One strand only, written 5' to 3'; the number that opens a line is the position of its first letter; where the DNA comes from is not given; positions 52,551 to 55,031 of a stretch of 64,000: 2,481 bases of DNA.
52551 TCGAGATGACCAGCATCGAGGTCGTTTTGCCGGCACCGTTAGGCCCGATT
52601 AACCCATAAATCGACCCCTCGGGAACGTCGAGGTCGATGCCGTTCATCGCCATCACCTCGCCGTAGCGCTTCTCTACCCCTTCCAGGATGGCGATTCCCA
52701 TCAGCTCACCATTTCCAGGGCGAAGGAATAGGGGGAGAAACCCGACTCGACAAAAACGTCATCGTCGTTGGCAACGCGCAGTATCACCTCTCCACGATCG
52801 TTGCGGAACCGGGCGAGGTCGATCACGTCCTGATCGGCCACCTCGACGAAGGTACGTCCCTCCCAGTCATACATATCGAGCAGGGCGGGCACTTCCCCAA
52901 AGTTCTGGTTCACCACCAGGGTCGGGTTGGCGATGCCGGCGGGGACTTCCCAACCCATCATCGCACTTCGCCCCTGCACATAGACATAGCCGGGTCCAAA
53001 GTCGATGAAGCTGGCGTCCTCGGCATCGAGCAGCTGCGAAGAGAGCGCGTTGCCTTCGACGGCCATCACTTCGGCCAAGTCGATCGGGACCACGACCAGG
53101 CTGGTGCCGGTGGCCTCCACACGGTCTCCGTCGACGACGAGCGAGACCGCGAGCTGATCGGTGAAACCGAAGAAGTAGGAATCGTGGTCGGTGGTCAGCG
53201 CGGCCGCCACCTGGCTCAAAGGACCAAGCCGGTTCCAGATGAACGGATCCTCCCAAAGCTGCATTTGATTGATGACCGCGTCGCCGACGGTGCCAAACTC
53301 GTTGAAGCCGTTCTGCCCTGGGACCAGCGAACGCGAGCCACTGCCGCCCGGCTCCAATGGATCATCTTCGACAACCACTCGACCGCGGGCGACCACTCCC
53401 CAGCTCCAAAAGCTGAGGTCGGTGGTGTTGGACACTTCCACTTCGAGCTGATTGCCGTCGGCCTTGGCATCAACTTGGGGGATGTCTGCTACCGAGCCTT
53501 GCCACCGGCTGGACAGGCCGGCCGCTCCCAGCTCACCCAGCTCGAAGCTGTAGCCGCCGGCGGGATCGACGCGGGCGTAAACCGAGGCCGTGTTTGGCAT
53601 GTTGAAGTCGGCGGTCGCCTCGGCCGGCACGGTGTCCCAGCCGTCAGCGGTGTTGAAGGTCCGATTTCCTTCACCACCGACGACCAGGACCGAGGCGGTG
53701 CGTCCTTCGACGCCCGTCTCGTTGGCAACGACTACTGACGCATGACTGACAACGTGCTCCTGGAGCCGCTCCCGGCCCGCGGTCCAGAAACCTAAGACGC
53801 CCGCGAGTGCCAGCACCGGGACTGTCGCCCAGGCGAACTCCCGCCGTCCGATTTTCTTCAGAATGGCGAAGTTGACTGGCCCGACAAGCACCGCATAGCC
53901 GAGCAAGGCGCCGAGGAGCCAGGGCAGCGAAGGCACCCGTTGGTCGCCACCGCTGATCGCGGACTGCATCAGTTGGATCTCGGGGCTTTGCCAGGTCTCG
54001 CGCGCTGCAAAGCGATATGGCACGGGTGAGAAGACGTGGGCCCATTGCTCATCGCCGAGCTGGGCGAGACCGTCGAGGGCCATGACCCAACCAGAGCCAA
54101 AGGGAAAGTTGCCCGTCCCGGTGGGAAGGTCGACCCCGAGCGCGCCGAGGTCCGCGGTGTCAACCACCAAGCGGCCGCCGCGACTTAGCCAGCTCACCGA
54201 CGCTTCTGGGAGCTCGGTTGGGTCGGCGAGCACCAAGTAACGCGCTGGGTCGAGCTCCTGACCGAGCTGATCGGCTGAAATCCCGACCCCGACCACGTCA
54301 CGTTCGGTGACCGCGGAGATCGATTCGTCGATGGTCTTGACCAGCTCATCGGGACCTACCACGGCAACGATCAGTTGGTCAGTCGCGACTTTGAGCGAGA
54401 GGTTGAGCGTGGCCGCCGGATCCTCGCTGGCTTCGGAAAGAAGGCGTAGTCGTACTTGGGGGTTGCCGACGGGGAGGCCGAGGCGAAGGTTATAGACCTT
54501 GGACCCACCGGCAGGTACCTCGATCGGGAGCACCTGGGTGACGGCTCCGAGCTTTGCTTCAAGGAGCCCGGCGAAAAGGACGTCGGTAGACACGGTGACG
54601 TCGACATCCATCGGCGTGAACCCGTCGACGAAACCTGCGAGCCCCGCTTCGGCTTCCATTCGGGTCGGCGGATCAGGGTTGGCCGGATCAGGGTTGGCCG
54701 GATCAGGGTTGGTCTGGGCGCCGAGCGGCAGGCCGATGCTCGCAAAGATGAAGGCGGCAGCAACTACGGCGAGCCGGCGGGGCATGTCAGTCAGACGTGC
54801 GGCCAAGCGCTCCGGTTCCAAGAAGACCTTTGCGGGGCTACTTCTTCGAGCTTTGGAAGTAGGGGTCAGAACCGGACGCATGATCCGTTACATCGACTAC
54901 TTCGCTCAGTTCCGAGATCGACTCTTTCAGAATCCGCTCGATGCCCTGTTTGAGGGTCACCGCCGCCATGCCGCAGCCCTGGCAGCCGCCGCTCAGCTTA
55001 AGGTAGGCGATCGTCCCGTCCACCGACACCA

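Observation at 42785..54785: A 12-kb, eight-gene overlapping operon joining an ABC ATPase/permease pair to a MoxR-DUF58-double-VWA (Bat-like) module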

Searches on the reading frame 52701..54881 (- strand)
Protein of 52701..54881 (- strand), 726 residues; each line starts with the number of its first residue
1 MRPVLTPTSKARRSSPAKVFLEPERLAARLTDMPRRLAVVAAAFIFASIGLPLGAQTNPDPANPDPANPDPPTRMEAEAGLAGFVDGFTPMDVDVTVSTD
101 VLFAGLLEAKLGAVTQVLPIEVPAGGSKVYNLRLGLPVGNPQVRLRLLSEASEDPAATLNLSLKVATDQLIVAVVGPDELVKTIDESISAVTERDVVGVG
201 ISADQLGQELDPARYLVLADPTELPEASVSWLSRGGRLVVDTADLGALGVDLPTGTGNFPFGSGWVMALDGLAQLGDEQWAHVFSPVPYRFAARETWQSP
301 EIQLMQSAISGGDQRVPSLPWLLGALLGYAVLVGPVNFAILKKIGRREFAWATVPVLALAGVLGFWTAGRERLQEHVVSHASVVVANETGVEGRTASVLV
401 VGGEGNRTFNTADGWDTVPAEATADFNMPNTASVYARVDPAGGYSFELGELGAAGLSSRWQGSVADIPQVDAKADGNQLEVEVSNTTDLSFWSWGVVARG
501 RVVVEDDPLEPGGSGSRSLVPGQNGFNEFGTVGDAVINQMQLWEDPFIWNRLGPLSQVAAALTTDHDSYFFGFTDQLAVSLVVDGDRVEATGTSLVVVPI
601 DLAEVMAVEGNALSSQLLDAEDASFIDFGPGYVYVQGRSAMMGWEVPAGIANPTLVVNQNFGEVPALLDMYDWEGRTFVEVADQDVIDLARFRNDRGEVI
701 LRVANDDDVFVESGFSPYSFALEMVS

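Call 4: search_protein_families(library=pfam, proteins=[window:52701-54881:-], max_evalue=0.01)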
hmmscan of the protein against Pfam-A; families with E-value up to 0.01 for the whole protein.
window:52701-54881:- (726 aa): 0 families

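Call 5: search_protein_families(library=ncbifam, proteins=[window:52701-54881:-], max_evalue=0.01)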
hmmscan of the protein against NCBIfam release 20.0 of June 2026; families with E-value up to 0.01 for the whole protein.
window:52701-54881:- (726 aa): 0 families

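Call 11: find_homologous_proteins(query=window:52701-54785:-, max_evalue=0.001)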
Query window:52701-54785:- (694 aa): 55 proteins with E <= 0.001 among 8000 candidates.
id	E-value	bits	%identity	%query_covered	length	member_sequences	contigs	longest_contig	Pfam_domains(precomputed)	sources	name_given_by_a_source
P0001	0.0e+0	1457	94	100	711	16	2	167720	-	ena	-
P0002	0.0e+0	1135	74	100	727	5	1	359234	-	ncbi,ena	-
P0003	0.0e+0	1098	71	100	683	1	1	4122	-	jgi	jgi:hypothetical protein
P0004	6.7e-293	991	67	94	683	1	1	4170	-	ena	-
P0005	5.4e-205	701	50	95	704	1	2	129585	-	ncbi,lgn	ncbi:MAG: hypothetical protein ACRDWA_11935 [Acidimicrobiia bacterium]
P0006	2.5e-203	695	49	100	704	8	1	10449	-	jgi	jgi:hypothetical protein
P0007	7.5e-203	694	49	99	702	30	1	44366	-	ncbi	-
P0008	2.2e-201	689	50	95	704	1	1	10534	-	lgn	-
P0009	7.3e-201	687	49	99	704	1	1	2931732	-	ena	-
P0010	1.4e-199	683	50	95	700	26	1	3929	-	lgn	-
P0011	5.8e-198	677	47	99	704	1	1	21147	-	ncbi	ncbi:MAG: hypothetical protein ACRDVK_04695 [Acidimicrobiia bacterium]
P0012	5.1e-197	674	66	65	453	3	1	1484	-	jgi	jgi:hypothetical protein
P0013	6.1e-195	668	74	60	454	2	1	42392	-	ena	-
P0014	3.3e-193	662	49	94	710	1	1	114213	-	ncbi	ncbi:MAG: hypothetical protein ACT4OP_04180 [Actinomycetota bacterium]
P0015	7.4e-183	628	45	94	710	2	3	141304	-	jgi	jgi:hypothetical protein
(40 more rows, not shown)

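Call 16: find_related_loci(query=A1, collection=genome_contigs, flank=10000)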
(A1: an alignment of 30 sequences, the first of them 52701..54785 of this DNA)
Query A1 (694 aa) in genome_contigs; peptide patterns used: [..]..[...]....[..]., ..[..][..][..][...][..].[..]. (x = any residue, [..] = any of these).
544 stretches matched a pattern; 495 encode a relative of the query (tblastn E <= 1e-3); the best 80 are kept; 80 distinct loci.
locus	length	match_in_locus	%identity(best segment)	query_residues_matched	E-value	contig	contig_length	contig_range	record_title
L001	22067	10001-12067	74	1-691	0e+0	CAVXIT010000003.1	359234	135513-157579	MAG: uncultured Acidimicrobiia bacterium isolate MFD09206.bin.1.94 genome assembly, contig: contig_1973, whole genome sh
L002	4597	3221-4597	91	1-466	0e+0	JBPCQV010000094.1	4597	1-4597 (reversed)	MAG: Acidimicrobiia bacterium isolate TH_ant_mag_217 S1Ck127_2019816_flag_0_multi_4.9911_len_4597, whole genome shotgun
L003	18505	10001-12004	50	32-691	0e+0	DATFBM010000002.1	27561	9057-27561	MAG TPA_asm: Acidimicrobiia bacterium isolate SMAG_U8528 k141_2588660, whole genome shotgun sequence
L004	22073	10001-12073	49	3-691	0e+0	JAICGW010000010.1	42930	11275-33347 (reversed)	MAG: Acidimicrobiia bacterium isolate CK_bin.25 k141_2558049_length_42930_cov_19.4338, whole genome shotgun sequence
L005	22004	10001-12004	49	32-691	0e+0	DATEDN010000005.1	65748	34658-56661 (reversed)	MAG TPA_asm: Acidimicrobiia bacterium isolate SMAG_U8708 k141_2348079, whole genome shotgun sequence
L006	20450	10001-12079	47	3-691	0e+0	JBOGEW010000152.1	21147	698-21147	MAG: Acidimicrobiia bacterium isolate M3-S_metawrap_bin.276 k127_1012154, whole genome shotgun sequence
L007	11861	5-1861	49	81-691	0e+0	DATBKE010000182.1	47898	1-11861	MAG TPA_asm: Acidimicrobiia bacterium isolate SMAG_U3938 k141_4485167, whole genome shotgun sequence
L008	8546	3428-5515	45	3-691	9e-180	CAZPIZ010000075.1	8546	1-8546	MAG TPA_asm: uncultured Acidimicrobiaceae bacterium isolate SRP136066_co1_254 genome assembly, contig: NODE_12151_length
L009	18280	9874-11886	44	29-691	2e-178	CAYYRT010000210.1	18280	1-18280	MAG TPA_asm: uncultured Acidimicrobiaceae bacterium isolate binchicken_co31_95 genome assembly, contig: k141_5065083, wh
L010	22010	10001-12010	45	20-691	4e-176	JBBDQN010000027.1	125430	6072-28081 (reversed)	MAG: Acidimicrobiia bacterium isolate LejiaC_62_17 Lejia_C_284_length_125430_cov_10, whole genome shotgun sequence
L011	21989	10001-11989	49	42-690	0e+0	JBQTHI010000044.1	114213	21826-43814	MAG: Actinomycetota bacterium isolate SAW185 c_000000469986, whole genome shotgun sequence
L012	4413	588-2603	44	27-691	1e-177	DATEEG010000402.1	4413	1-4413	MAG TPA_asm: Acidimicrobiia bacterium isolate SMAG_U8727 k141_2613404, whole genome shotgun sequence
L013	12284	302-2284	44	38-691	1e-165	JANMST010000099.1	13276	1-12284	MAG: Acidimicrobiia bacterium isolate SOY_29_metabat_354 SOY_29_k141_5973190, whole genome shotgun sequence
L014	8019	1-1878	43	76-691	3e-163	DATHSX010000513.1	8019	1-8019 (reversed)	MAG TPA_asm: Acidimicrobiia bacterium isolate SMAG_U16062 k141_891104, whole genome shotgun sequence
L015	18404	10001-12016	50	30-691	0e+0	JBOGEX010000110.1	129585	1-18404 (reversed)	MAG: Acidimicrobiia bacterium isolate M3-S_metawrap_bin.203 k127_112794, whole genome shotgun sequence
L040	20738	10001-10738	30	264-492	2e-15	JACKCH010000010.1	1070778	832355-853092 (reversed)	MAG: Anaerolineaceae bacterium isolate HK-STAS-CHLO-42 HK-STAS-CHLO-42_10, whole genome shotgun sequence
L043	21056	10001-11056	23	265-596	1e-12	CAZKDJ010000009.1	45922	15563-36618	MAG TPA_asm: uncultured Anaerolineales bacterium isolate binchicken_co116_320 genome assembly, contig: NODE_615_length_4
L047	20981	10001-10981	27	186-491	2e-11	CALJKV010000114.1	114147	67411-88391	MAG TPA_asm: uncultured Chloroflexi bacterium isolate SRR6227243_bin.47_CONCOCT_v1.1_MAG genome assembly, contig: ERZ795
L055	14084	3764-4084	35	257-367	7e-11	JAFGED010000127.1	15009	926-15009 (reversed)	MAG: Anaerolineae bacterium isolate Zod_Metabat.1210 k87_1521527, whole genome shotgun sequence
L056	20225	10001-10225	44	277-352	7e-11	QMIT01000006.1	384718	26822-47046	MAG: Chloroflexota bacterium isolate CFX5 B_scaffold_8, whole genome shotgun sequence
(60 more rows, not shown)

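Call 25: search_protein_families(library=pfam, alignment_id=A1, max_evalue=1)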
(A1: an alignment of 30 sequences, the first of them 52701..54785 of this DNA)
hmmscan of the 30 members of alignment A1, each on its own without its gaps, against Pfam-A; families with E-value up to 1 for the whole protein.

A. member 1, window:52701-54785:- (694 aa): 1 family
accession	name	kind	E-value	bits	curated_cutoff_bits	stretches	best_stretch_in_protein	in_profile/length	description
PF13567.11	DUF4131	-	0.072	13.2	31.6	1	285-374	4-84/165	Domain of unknown function (DUF4131)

B. families by the number of members that match (of 30 scanned): 12 families
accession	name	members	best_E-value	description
PF13567.11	DUF4131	8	0.041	Domain of unknown function (DUF4131)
PF14258.12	DUF4350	5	0.00076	Domain of unknown function (DUF4350)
PF20237.3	DUF6594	2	0.0054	Family of unknown function (DUF6594)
PF22116.1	DUF6944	1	0.036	Family of unknown function (DUF6944)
PF03168.19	LEA_2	1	0.061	Late embryogenesis abundant protein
PF22670.1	Gp10_D3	1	0.098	Baseplate wedge protein gp10 domain 3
PF13664.11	DUF4149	1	0.11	Domain of unknown function (DUF4149)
PF17141.9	DUF5114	1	0.15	Domain of unknown function (DUF5114)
PF11351.13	GTA_holin_3TM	1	0.16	Holin of 3TMs, for gene-transfer release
PF18064.7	CB_ParB_C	1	0.16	Centromere-binding protein ParB C-terminal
PF15915.11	BAT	1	0.41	GAF and HTH_10 associated domain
PF10988.14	DUF2807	1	0.75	Putative auto-transporter adhesin, head GIN domain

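Call 28: predict_structure(alignment_id=A1)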
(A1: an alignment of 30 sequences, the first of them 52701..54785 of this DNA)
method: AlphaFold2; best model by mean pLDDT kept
length: 694 residues; sequences in the alignment: 30
mean_pLDDT: 86.6   pTM: 0.81
mean pLDDT of the five models: 86.6, 85.9, 84.0, 82.9, 82.6
residues with pLDDT >= 90: 419; 70-90: 197; 50-70: 61; < 50: 17
segments of 3 or more residues with pLDDT < 50: 1-3, 16-28
pLDDT, mean of each block of 10 residues (from residue 1): 52 46 43 63 94 92 96 95 95 96 92 93 93 92 96 95 95 92 95 94 94 92 90 93 92 91 88 89 58 77 82 82 77 65 83 88 92 91 91 58 86 88 92 84 92 96 92 96 93 77 93 89 91 88 93 92 93 70 90 82 92 89 86 91 95 96 95 85 90 73
secondary structure, 60 per line:
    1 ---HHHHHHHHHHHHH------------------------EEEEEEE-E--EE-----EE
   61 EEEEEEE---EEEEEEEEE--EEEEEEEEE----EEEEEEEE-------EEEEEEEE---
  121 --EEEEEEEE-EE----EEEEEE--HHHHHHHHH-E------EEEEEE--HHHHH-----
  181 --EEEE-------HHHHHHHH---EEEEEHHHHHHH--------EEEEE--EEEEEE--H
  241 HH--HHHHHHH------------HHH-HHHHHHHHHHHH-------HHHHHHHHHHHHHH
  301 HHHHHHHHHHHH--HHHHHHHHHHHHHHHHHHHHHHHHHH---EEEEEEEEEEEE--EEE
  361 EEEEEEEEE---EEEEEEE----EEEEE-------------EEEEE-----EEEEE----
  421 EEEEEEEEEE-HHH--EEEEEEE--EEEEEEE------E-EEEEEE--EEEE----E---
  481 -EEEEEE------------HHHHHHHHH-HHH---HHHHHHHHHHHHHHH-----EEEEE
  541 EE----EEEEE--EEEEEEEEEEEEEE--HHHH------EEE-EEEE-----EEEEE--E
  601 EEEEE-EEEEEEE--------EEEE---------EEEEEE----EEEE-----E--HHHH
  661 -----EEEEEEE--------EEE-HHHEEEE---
elements in order (helices of 4 or more, strands of 3 or more residues): H4-16 E41-47 E59-67 E71-79 E82-90 E95-102 E110-117 E123-130 E138-143 H146-154 E163-168 H171-175 E183-186 H194-201 E205-209 H210-216 E225-229 E232-237 H245-251 H268-279 H287-312 H315-340 E344-355 E358-369 E373-379 E384-388 E402-406 E412-416 E421-430 E437-443 E446-452 E461-466 E469-472 E482-487 H500-508 H516-530 E536-542 E547-551 E554-567 H570-573 E580-582 E584-587 E593-597 E600-605 E607-613 E622-625 E635-640 E645-648 H657-660 E666-672 E681-683 E688-691

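Call 30: search_protein_representatives(alignment_id=A1)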
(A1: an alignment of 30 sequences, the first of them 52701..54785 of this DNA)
Query: 30 sequences, 701 profile positions. Proteins with E-value up to 0.001 (for the whole library): 5140; up to 1e-10: 2167; up to 1e-30: 325. The best 150 are listed.
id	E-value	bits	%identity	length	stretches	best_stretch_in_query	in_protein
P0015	0.0e+00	1067.0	-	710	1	4-700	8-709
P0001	6.5e-284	960.1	-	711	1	4-699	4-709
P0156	1.1e-232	790.8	-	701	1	5-700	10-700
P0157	2.7e-206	703.6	-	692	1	5-699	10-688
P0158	9.5e-200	681.9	-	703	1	10-700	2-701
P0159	7.7e-199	678.9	-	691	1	4-699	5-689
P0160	2.5e-182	624.3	-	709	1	9-701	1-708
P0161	4.0e-171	587.3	-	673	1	17-700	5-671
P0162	5.0e-168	577.1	-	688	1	15-700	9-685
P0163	3.5e-163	561.0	-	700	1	11-683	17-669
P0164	1.8e-162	558.7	-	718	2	5-400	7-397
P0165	2.6e-156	538.3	-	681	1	9-700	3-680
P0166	2.6e-156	538.3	-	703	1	12-700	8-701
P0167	1.7e-155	535.6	-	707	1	15-700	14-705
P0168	7.7e-152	523.5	-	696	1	5-699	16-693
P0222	5.7e-72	259.6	-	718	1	11-681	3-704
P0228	9.1e-64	232.5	-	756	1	20-679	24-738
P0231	2.1e-60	221.3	-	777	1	16-652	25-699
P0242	2.3e-56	208.0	-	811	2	9-492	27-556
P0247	4.4e-55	203.7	-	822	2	13-492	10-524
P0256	7.6e-52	193.0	-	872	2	10-491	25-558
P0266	2.3e-51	191.4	-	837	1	13-492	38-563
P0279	1.3e-48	182.4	-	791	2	12-492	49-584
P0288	5.1e-47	177.1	-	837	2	13-489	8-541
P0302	1.6e-45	172.2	-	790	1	17-577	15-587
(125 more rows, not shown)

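Call 31: fold_search(model_id=the predicted structure, library=pdb)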
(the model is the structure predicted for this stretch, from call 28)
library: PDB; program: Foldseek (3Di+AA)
matches with E <= 10: 1025; with E <= 0.001: 14
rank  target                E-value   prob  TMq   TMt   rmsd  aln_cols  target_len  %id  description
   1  2vzv_A                5.7e-05  0.57  0.13  0.12  31.3       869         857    7  Substrate Complex of Amycolatopsis orientalis exo-chitosanase CsxA E541A with chitosan (released 2008-10-14)
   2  7q62_A                1.6e-04  0.18  0.11  0.07  30.3       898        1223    9  Structure of TEV cleaved A2ML1 dimer (A2ML1-TT dimer) (released 2022-04-20)
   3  6tav_B                1.7e-04  0.28  0.10  0.06  31.4       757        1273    7  Crystal structure of endopeptidase-induced alpha2-macroglobulin (released 2021-05-12)
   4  3l81_A                2.3e-04  1.00  0.18  0.42  10.2       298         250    9  Crystal structure of adaptor protein complex 4 (AP-4) mu4 subunit C-terminal domain, in complex with a sorting peptide (released 2010-06-02)
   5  2vzt_A                3.0e-04  0.51  0.14  0.12  31.2       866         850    7  Complex of Amycolatopsis orientalis exo-chitosanase CsxA E541A with PNP-beta-D-glucosamine (released 2008-10-14)
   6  1evu_A                3.4e-04  0.15  0.11  0.11  26.2       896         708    7  HUMAN FACTOR XIII WITH CALCIUM BOUND IN THE ION SITE (released 2000-05-10)
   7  4mdr_A                4.2e-04  1.00  0.18  0.42  10.9       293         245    7  Crystal structure of adaptor protein complex 4 (AP-4) mu4 subunit C-terminal domain D190A mutant, in complex with a so (released 2014-03-12)
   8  1nug_B                4.5e-04  0.20  0.12  0.12  27.1       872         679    8  Role of Calcium Ions in the Activation and Activity of the Transglutaminase 3 Enzyme (2 calciums, 1 Mg, inactive form) (released 2003-04-22)
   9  4kkp_B                5.0e-04  0.63  0.08  0.21  18.3       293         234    9  Crystal structure of Vibrio cholerae RbmA (crystal form 2) (released 2013-05-22)
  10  9bc2_A                5.3e-04  0.60  0.08  0.09  16.5       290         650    7  Transglutaminase 2 - Open State (released 2024-07-03)
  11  8u01                  7.8e-04  0.44  0.14  0.11  29.9       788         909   10  Crystal Structure of the Glycoside Hydrolase Family 2 TIM Barrel-domain Containing Protein from Phocaeicola plebeius (released 2023-09-27)
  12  6byi_A                8.3e-04  0.33  0.14  0.13  28.7       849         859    9  Crystal structure of the acid-base mutant (E477A) of the GH2 exo-beta-mannanase from Xanthomonas axonopodis pv. citri (released 2018-07-18)
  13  7uzs                  9.3e-04  0.47  0.09  0.09  19.8       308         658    8  Protein 4.2 (local refinement from consensus reconstruction of ankyrin complex classes) (released 2022-07-20)
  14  8csw                  9.8e-04  0.16  0.10  0.10  33.2       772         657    8  Local refinement of protein 4.2 in Class 2 of erythrocyte ankyrin-1 complex (released 2022-07-20)
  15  2x09_A                1.2e-03  0.28  0.14  0.12  31.2       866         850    7  Inhibition of the exo-beta-D-glucosaminidase CsxA by a glucosamine- configured castanospermine and an amino-australine (released 2010-02-09)
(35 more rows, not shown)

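Call 48: search_protein_families(library=pfam, alignment_id=A3, max_evalue=0.01)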
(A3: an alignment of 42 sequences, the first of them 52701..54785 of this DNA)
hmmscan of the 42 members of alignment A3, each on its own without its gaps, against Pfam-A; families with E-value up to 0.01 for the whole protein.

A. member 1, window:52701-54785:- (694 aa): 0 families

B. families by the number of members that match (of 42 scanned): 1 family
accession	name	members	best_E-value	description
PF14258.12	DUF4350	7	1.5e-06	Domain of unknown function (DUF4350)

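Call 67: search_protein_families(library=padloc, proteins=[window:52701-54785:-], max_evalue=0.001)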
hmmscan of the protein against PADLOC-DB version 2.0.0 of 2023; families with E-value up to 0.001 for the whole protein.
window:52701-54785:- (694 aa): 0 families

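Call 75: search_solved_structures(query=A3, max_evalue=10)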
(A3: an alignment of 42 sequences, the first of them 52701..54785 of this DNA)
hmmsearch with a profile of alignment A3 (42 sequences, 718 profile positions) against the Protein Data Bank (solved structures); distinct sequences matched with E-value up to 10: 8.
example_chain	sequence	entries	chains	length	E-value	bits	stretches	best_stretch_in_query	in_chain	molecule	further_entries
8bl6_A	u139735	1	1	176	1.6e-05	26.8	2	454-532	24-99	dIG14-scdim-EF62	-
8bl3_A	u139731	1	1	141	0.00022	23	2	455-513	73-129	scIg12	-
7skp_A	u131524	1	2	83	0.035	15.7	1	455-520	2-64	De novo synthetic protein DIG14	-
8vsd_I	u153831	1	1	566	1.7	10.2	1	168-202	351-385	Transforming growth factor beta activator LRRC32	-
8c7h_I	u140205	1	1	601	1.8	10.1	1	168-202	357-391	Transforming growth factor beta activator LRRC32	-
8vsb_I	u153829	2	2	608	1.8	10.1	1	168-202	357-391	Transforming growth factor beta activator LRRC32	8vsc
6gff_I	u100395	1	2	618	1.9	10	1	168-202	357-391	Leucine-rich repeat-containing protein 32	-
8rew_E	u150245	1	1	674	2.1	9.9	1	168-202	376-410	Transforming growth factor beta activator LRRC32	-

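Call 79: search_protein_families(library=pfam, proteins=[P0222, P0228, P0231, P0242, P0247, P0256, P0266, P0279, P0288, P0302], max_evalue=0.05)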
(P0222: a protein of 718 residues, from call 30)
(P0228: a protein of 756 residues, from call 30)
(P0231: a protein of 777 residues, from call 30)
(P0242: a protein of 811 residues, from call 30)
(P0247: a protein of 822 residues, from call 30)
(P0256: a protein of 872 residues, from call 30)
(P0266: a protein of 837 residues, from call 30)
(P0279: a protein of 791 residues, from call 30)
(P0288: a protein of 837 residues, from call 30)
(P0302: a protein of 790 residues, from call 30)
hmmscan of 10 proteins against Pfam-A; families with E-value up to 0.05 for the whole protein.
P0222 (718 aa): 0 families

P0228 (756 aa): 0 families

P0231 (777 aa): 1 family
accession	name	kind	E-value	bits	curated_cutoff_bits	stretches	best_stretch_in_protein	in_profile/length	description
PF14258.12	DUF4350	-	0.017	15.8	30.4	0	202-243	40-79/181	Domain of unknown function (DUF4350)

P0242 (811 aa): 0 families

P0247 (822 aa): 0 families

P0256 (872 aa): 0 families

P0266 (837 aa): 0 families

P0279 (791 aa): 0 families

P0288 (837 aa): 0 families

P0302 (790 aa): 0 families
